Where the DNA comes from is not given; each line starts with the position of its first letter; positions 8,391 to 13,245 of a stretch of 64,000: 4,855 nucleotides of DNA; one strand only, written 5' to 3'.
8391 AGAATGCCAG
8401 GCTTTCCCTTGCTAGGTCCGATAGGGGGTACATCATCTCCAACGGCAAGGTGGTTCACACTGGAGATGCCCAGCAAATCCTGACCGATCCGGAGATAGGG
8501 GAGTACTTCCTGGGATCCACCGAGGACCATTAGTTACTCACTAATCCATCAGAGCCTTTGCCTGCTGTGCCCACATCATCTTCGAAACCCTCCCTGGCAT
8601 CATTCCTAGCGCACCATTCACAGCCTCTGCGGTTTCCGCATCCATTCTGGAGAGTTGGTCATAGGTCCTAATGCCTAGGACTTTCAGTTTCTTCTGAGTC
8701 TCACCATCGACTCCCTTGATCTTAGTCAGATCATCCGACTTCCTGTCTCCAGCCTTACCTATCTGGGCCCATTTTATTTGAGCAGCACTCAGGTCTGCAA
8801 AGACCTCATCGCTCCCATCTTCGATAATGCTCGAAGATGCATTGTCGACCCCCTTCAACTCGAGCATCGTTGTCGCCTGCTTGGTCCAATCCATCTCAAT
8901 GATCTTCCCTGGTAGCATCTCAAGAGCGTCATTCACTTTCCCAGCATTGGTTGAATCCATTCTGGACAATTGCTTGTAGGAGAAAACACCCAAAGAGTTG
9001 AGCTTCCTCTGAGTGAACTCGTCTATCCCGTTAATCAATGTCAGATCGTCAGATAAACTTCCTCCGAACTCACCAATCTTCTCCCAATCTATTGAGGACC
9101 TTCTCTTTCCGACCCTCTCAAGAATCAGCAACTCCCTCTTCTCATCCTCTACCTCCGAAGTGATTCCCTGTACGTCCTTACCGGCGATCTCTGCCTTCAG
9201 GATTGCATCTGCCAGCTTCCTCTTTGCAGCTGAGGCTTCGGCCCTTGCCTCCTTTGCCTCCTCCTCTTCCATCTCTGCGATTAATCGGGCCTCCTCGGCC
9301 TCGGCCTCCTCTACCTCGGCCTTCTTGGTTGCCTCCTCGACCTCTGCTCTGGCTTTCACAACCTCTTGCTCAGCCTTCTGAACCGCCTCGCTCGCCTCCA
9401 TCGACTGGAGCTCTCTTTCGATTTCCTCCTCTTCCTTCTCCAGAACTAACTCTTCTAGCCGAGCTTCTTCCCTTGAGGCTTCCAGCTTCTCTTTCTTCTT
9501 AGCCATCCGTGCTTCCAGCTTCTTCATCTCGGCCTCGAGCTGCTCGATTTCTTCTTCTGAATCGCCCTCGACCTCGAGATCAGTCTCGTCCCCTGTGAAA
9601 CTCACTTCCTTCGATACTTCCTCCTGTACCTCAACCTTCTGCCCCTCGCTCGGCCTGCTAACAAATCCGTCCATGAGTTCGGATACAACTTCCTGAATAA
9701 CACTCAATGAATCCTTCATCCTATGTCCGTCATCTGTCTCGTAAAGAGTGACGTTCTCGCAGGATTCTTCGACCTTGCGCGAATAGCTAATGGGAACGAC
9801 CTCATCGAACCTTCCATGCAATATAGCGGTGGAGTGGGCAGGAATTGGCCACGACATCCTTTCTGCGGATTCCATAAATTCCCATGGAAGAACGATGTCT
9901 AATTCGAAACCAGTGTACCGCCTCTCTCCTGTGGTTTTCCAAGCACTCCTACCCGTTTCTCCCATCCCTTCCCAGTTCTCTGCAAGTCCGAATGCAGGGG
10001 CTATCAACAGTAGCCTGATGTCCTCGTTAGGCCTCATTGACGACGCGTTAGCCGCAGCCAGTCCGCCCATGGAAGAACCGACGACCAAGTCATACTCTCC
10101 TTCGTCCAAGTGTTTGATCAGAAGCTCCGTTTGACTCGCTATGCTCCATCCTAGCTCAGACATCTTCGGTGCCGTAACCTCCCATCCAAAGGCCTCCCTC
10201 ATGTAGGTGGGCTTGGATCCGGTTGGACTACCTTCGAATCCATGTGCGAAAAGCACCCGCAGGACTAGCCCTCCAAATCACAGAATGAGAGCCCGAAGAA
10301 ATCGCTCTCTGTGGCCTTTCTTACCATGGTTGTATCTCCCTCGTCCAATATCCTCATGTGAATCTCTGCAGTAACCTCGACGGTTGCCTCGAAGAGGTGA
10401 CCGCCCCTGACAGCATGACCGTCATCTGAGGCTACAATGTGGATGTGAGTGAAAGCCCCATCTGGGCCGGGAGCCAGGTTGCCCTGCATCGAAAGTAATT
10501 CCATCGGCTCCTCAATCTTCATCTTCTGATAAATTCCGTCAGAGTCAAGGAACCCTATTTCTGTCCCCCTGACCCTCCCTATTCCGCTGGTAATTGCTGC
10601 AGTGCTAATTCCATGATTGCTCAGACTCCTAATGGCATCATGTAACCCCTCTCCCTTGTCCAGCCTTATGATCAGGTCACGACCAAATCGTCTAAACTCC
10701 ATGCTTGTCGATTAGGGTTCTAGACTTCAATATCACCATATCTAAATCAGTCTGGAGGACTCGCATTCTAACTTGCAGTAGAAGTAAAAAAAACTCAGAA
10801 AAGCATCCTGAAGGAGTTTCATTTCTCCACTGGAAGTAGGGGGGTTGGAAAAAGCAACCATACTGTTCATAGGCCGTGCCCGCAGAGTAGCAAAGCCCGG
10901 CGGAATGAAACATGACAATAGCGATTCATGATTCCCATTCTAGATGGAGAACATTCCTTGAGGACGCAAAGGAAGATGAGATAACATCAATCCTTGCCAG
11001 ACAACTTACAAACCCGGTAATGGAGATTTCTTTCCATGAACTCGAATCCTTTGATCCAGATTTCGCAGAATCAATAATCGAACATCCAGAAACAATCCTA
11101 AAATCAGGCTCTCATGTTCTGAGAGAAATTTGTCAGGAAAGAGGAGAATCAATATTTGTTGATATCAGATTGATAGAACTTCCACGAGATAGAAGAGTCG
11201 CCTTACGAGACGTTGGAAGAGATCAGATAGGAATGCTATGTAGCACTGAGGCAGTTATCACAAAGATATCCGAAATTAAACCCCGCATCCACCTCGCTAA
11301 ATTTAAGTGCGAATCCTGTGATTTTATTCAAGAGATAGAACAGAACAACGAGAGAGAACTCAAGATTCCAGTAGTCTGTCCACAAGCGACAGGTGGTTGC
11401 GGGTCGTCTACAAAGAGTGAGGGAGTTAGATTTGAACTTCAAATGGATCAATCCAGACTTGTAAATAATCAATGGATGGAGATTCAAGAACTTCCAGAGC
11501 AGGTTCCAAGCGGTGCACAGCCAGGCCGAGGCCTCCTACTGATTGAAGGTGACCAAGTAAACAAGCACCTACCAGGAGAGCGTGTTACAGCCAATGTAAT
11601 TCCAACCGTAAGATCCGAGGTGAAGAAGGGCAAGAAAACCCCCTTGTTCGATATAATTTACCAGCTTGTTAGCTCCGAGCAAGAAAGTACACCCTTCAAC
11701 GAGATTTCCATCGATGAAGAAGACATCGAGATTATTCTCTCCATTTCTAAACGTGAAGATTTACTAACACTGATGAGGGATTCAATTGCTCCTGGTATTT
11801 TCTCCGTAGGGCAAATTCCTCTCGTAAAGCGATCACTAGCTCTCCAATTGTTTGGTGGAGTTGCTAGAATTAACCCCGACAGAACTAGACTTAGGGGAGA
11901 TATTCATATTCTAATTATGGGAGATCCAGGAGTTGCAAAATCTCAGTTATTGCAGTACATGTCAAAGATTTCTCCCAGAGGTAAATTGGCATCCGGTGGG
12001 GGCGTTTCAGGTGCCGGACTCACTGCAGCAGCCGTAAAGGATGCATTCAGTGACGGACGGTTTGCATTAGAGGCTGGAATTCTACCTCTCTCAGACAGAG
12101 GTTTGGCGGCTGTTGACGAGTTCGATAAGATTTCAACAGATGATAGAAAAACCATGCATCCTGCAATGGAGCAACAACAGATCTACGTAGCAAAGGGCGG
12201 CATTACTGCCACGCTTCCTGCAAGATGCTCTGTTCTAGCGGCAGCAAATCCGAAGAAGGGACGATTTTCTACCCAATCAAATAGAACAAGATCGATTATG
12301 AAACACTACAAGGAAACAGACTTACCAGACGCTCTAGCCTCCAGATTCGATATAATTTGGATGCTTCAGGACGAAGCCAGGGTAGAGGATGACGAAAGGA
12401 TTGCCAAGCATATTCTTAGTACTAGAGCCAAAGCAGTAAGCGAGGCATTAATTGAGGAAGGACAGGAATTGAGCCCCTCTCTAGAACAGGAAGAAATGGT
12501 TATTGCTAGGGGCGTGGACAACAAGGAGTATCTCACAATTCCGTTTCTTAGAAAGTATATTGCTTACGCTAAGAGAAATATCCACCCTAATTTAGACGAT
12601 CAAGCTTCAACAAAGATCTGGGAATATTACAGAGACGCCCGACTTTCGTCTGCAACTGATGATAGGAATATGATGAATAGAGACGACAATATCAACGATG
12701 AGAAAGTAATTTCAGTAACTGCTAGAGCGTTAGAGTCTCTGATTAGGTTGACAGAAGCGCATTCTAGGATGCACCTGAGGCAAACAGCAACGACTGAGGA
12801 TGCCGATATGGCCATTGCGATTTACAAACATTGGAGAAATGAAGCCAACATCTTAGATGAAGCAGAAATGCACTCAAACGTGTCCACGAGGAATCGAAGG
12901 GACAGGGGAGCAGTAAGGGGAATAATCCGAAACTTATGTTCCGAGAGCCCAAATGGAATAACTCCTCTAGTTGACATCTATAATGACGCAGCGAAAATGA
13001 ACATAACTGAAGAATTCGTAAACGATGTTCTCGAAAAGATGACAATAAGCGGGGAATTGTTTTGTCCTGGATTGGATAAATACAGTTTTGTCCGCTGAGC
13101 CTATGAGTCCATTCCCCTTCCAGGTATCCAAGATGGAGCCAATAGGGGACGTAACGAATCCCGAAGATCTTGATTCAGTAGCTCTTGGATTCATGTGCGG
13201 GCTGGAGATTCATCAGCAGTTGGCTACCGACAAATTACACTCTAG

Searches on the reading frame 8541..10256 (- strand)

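Call 12: search_protein_families(library=pfam, proteins=[window:8541-10256:-], max_evalue=0.00001)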
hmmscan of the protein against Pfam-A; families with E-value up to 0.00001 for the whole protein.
window:8541-10256:- (571 aa): 1 family
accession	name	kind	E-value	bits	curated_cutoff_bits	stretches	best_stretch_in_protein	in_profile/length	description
PF05728.18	UPF0227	-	9.4e-11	42.4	21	1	2-191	3-183/187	Uncharacterised protein family (UPF0227)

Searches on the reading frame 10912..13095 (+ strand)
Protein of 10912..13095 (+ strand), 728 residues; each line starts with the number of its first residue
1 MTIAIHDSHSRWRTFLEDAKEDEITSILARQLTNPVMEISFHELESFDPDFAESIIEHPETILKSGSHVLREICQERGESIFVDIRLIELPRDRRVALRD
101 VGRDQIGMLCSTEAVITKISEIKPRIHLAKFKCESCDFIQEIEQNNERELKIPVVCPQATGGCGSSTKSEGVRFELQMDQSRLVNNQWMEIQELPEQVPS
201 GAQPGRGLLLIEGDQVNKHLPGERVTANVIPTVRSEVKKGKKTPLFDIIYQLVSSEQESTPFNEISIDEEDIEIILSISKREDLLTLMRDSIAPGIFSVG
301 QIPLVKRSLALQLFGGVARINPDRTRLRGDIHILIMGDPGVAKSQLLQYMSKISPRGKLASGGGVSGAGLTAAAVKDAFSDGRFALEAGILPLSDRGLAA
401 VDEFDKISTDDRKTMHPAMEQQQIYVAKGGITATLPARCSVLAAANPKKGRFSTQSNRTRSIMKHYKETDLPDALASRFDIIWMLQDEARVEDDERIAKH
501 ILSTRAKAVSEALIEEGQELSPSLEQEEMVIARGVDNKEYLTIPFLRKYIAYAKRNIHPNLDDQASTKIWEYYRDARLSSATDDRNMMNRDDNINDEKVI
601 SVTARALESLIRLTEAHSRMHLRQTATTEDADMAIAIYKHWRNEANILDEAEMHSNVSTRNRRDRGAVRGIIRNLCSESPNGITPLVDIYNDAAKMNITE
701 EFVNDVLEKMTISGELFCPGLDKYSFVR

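Call 9: search_protein_families(library=pfam, proteins=[window:10912-13095:+], max_evalue=0.00001)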
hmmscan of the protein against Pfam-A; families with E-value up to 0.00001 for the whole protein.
window:10912-13095:+ (728 aa): 4 families
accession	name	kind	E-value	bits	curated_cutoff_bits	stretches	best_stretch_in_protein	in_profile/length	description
PF00493.29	MCM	-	6.8e-73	244.9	23.3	1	272-504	2-223/224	MCM P-loop domain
PF17855.7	MCM_lid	-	1.2e-23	83.9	27.4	1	545-640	2-85/87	MCM AAA-lid domain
PF17207.9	MCM_OB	-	7.5e-21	74.6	24.8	1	98-227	2-118/126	MCM OB domain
PF01078.27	Mg_chelatase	-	1.5e-08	34.8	20.3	1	382-486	93-200/207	Magnesium chelatase, subunit ChlI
